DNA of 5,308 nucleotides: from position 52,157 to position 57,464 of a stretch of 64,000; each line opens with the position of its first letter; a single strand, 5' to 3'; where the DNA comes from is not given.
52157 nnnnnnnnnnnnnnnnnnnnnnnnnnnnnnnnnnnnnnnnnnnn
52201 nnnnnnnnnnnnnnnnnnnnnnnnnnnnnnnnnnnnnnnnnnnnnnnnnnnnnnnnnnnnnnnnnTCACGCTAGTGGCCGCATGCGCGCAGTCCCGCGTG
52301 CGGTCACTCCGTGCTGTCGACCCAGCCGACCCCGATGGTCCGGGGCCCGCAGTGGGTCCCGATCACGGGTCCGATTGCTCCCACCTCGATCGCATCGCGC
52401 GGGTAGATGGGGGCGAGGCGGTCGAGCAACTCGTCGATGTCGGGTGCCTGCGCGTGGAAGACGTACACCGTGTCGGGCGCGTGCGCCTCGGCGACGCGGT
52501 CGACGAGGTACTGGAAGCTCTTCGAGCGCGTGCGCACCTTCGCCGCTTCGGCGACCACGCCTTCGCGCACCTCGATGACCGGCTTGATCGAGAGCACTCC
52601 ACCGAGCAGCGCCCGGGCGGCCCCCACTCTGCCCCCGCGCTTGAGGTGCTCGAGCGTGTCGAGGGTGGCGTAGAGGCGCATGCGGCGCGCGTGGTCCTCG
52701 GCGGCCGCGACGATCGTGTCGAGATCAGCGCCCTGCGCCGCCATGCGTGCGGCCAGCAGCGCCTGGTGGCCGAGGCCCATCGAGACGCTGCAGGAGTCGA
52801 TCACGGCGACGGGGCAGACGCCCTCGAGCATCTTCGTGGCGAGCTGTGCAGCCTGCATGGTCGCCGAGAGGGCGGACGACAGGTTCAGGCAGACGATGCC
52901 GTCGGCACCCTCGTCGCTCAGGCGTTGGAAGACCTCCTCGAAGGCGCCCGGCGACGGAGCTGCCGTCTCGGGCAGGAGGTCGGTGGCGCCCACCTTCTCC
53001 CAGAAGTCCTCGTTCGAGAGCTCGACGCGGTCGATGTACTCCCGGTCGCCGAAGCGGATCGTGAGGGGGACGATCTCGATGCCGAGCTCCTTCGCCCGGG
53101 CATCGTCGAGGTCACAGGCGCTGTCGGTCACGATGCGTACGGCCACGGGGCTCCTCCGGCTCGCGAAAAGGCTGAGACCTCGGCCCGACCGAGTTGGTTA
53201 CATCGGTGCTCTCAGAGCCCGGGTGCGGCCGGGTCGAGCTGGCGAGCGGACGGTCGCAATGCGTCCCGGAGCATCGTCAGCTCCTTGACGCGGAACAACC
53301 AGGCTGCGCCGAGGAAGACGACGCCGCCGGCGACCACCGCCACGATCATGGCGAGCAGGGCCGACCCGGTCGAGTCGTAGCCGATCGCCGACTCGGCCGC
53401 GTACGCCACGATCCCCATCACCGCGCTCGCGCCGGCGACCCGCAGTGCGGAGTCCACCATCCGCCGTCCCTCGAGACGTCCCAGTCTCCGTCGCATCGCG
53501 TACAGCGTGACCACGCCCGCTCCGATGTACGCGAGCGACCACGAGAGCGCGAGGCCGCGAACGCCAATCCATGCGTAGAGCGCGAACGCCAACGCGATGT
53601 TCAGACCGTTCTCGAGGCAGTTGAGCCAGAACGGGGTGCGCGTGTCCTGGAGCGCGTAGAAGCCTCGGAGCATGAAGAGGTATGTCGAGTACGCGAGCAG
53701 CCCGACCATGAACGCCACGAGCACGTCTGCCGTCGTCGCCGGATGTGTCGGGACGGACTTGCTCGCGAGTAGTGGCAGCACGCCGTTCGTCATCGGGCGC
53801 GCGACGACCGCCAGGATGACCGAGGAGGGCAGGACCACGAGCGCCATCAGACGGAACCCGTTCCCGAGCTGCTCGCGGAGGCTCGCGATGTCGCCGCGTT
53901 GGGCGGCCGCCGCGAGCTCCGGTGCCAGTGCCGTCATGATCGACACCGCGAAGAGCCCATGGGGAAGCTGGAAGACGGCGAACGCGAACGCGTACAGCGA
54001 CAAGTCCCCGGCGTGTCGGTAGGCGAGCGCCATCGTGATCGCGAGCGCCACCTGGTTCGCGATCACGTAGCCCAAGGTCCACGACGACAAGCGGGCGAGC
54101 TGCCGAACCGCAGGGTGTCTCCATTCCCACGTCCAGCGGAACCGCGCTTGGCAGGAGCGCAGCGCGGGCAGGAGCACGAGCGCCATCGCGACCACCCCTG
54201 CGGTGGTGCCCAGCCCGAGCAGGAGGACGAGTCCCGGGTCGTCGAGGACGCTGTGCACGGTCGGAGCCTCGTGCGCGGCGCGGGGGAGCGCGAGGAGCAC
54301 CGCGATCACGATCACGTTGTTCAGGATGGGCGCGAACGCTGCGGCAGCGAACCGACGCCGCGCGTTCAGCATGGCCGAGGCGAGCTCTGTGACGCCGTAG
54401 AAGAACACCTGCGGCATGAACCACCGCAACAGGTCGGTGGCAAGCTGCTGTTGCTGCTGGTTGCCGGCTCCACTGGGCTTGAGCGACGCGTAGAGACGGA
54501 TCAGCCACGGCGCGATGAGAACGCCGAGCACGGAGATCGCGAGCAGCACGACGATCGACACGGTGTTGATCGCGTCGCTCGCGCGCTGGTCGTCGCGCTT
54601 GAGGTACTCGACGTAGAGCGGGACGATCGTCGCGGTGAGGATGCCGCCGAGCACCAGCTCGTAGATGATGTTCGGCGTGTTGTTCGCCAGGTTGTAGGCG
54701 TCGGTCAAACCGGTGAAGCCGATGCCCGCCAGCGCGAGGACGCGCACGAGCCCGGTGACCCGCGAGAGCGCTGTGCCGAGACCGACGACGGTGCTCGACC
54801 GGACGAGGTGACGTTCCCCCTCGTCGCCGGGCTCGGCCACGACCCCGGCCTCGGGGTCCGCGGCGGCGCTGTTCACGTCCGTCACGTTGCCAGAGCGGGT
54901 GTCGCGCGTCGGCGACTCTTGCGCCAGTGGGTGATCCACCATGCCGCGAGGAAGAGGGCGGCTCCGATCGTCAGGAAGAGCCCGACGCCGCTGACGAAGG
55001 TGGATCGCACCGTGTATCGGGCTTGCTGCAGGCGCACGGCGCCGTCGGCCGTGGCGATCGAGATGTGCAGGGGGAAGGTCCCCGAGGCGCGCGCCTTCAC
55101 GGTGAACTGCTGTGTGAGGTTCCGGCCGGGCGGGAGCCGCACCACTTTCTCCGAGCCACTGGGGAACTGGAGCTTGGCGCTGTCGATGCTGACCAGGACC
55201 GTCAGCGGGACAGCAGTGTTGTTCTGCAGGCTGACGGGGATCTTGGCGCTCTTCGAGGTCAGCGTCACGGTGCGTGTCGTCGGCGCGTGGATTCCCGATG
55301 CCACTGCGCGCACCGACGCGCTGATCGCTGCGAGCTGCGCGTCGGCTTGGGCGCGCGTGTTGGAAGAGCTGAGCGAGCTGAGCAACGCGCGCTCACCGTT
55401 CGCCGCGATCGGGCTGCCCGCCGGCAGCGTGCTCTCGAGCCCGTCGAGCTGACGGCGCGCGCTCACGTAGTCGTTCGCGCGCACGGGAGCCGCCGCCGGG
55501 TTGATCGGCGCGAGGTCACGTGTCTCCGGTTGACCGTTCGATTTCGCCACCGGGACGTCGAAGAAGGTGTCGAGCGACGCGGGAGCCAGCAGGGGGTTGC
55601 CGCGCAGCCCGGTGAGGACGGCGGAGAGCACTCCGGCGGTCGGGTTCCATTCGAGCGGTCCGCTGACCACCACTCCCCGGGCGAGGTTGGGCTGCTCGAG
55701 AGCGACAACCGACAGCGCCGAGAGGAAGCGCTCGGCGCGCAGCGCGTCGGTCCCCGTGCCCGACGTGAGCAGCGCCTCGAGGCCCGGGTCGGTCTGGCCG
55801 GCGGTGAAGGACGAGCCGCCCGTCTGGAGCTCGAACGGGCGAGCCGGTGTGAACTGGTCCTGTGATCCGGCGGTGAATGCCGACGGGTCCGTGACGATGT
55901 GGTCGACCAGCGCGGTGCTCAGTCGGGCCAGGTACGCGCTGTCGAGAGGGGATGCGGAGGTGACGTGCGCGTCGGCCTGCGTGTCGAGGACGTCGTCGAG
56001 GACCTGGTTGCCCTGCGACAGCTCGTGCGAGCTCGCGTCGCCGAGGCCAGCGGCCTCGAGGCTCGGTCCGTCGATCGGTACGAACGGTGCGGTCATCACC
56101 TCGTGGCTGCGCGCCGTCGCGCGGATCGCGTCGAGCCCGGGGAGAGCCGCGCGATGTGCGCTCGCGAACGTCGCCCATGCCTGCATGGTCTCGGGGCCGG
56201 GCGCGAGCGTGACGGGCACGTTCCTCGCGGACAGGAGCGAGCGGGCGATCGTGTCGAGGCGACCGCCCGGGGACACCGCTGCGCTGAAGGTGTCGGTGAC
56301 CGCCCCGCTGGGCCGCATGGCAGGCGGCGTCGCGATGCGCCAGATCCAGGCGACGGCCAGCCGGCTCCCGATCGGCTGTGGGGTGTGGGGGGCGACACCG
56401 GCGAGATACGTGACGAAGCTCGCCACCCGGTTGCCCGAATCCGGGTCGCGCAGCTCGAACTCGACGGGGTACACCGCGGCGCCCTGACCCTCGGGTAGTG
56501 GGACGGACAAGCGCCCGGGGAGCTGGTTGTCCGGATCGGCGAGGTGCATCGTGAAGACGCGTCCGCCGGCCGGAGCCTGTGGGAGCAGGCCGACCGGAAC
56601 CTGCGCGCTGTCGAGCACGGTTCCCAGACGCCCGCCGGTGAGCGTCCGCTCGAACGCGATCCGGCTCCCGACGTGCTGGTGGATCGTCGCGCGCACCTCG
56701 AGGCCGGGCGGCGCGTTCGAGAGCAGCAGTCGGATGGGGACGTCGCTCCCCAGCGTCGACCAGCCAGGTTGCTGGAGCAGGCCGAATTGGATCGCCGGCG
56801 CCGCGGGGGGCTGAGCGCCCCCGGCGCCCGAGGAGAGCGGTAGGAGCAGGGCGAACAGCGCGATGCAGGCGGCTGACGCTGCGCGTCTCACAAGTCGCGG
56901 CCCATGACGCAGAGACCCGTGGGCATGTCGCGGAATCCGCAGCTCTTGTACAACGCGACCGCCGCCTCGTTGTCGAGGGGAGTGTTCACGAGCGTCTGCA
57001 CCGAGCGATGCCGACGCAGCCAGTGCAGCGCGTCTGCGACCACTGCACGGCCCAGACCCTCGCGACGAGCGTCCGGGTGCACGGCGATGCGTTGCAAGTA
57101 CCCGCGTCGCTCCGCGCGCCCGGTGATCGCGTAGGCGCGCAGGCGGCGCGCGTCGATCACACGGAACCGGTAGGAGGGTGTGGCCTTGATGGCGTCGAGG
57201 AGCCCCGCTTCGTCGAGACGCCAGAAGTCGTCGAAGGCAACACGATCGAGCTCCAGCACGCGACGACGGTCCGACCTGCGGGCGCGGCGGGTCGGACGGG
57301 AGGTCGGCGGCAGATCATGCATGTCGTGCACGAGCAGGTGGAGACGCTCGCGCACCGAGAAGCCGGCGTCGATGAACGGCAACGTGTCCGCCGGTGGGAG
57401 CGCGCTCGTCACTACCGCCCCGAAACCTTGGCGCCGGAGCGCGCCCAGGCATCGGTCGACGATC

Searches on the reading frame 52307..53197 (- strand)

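Call 19: search_protein_families(library=pfam, proteins=[window:52307-53197:-], max_evalue=0.0001)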
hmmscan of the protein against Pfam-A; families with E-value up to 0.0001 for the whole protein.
window:52307-53197:- (297 aa): 1 family
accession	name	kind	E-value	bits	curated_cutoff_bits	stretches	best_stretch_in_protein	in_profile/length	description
PF02645.21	DegV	-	5.8e-85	285.5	27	1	20-293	2-278/280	Uncharacterised protein, DegV family COG1307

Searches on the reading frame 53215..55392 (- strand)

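Call 19: search_protein_families(library=pfam, proteins=[window:53215-55392:-], max_evalue=0.0001)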
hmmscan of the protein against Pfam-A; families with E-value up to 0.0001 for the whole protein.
window:53215-55392:- (726 aa): 2 families
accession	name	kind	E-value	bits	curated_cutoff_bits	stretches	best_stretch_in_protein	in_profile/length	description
PF03023.19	MurJ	-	1.6e-83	281.3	27.4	1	224-670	5-436/451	Lipid II flippase MurJ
PF13440.11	Polysacc_synt_3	-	7.4e-08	32.4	23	1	412-538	157-283/293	Polysaccharide biosynthesis protein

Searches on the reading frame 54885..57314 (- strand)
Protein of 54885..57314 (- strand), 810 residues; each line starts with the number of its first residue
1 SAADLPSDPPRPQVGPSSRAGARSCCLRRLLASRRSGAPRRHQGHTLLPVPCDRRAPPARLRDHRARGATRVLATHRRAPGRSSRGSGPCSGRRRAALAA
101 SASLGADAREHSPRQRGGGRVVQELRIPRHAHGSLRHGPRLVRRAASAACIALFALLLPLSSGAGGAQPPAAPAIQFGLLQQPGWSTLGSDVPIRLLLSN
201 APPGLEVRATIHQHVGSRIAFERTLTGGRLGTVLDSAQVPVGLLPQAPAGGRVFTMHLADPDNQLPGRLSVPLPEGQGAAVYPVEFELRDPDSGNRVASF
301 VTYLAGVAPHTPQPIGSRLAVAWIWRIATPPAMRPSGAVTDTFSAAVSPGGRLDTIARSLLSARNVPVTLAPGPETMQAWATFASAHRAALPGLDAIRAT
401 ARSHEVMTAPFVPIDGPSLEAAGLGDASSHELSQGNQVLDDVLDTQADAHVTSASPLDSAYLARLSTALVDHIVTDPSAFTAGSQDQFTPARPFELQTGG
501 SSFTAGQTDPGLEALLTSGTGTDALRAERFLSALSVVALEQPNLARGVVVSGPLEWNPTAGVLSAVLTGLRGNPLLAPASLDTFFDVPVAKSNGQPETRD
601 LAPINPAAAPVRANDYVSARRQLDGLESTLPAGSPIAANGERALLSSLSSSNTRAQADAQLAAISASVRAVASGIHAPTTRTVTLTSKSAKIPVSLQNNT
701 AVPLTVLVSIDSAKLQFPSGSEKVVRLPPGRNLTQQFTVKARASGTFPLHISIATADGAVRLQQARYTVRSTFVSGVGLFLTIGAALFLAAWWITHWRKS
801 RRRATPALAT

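Call 20: search_protein_families(library=pfam, proteins=[window:54885-57314:-], max_evalue=0.0001)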
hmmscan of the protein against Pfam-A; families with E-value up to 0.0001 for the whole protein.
window:54885-57314:- (810 aa): 1 family
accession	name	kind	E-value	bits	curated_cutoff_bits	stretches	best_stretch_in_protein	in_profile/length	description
PF19516.4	DUF6049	-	9.1e-26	91.1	30.1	1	419-804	295-702/708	Family of unknown function (DUF6049)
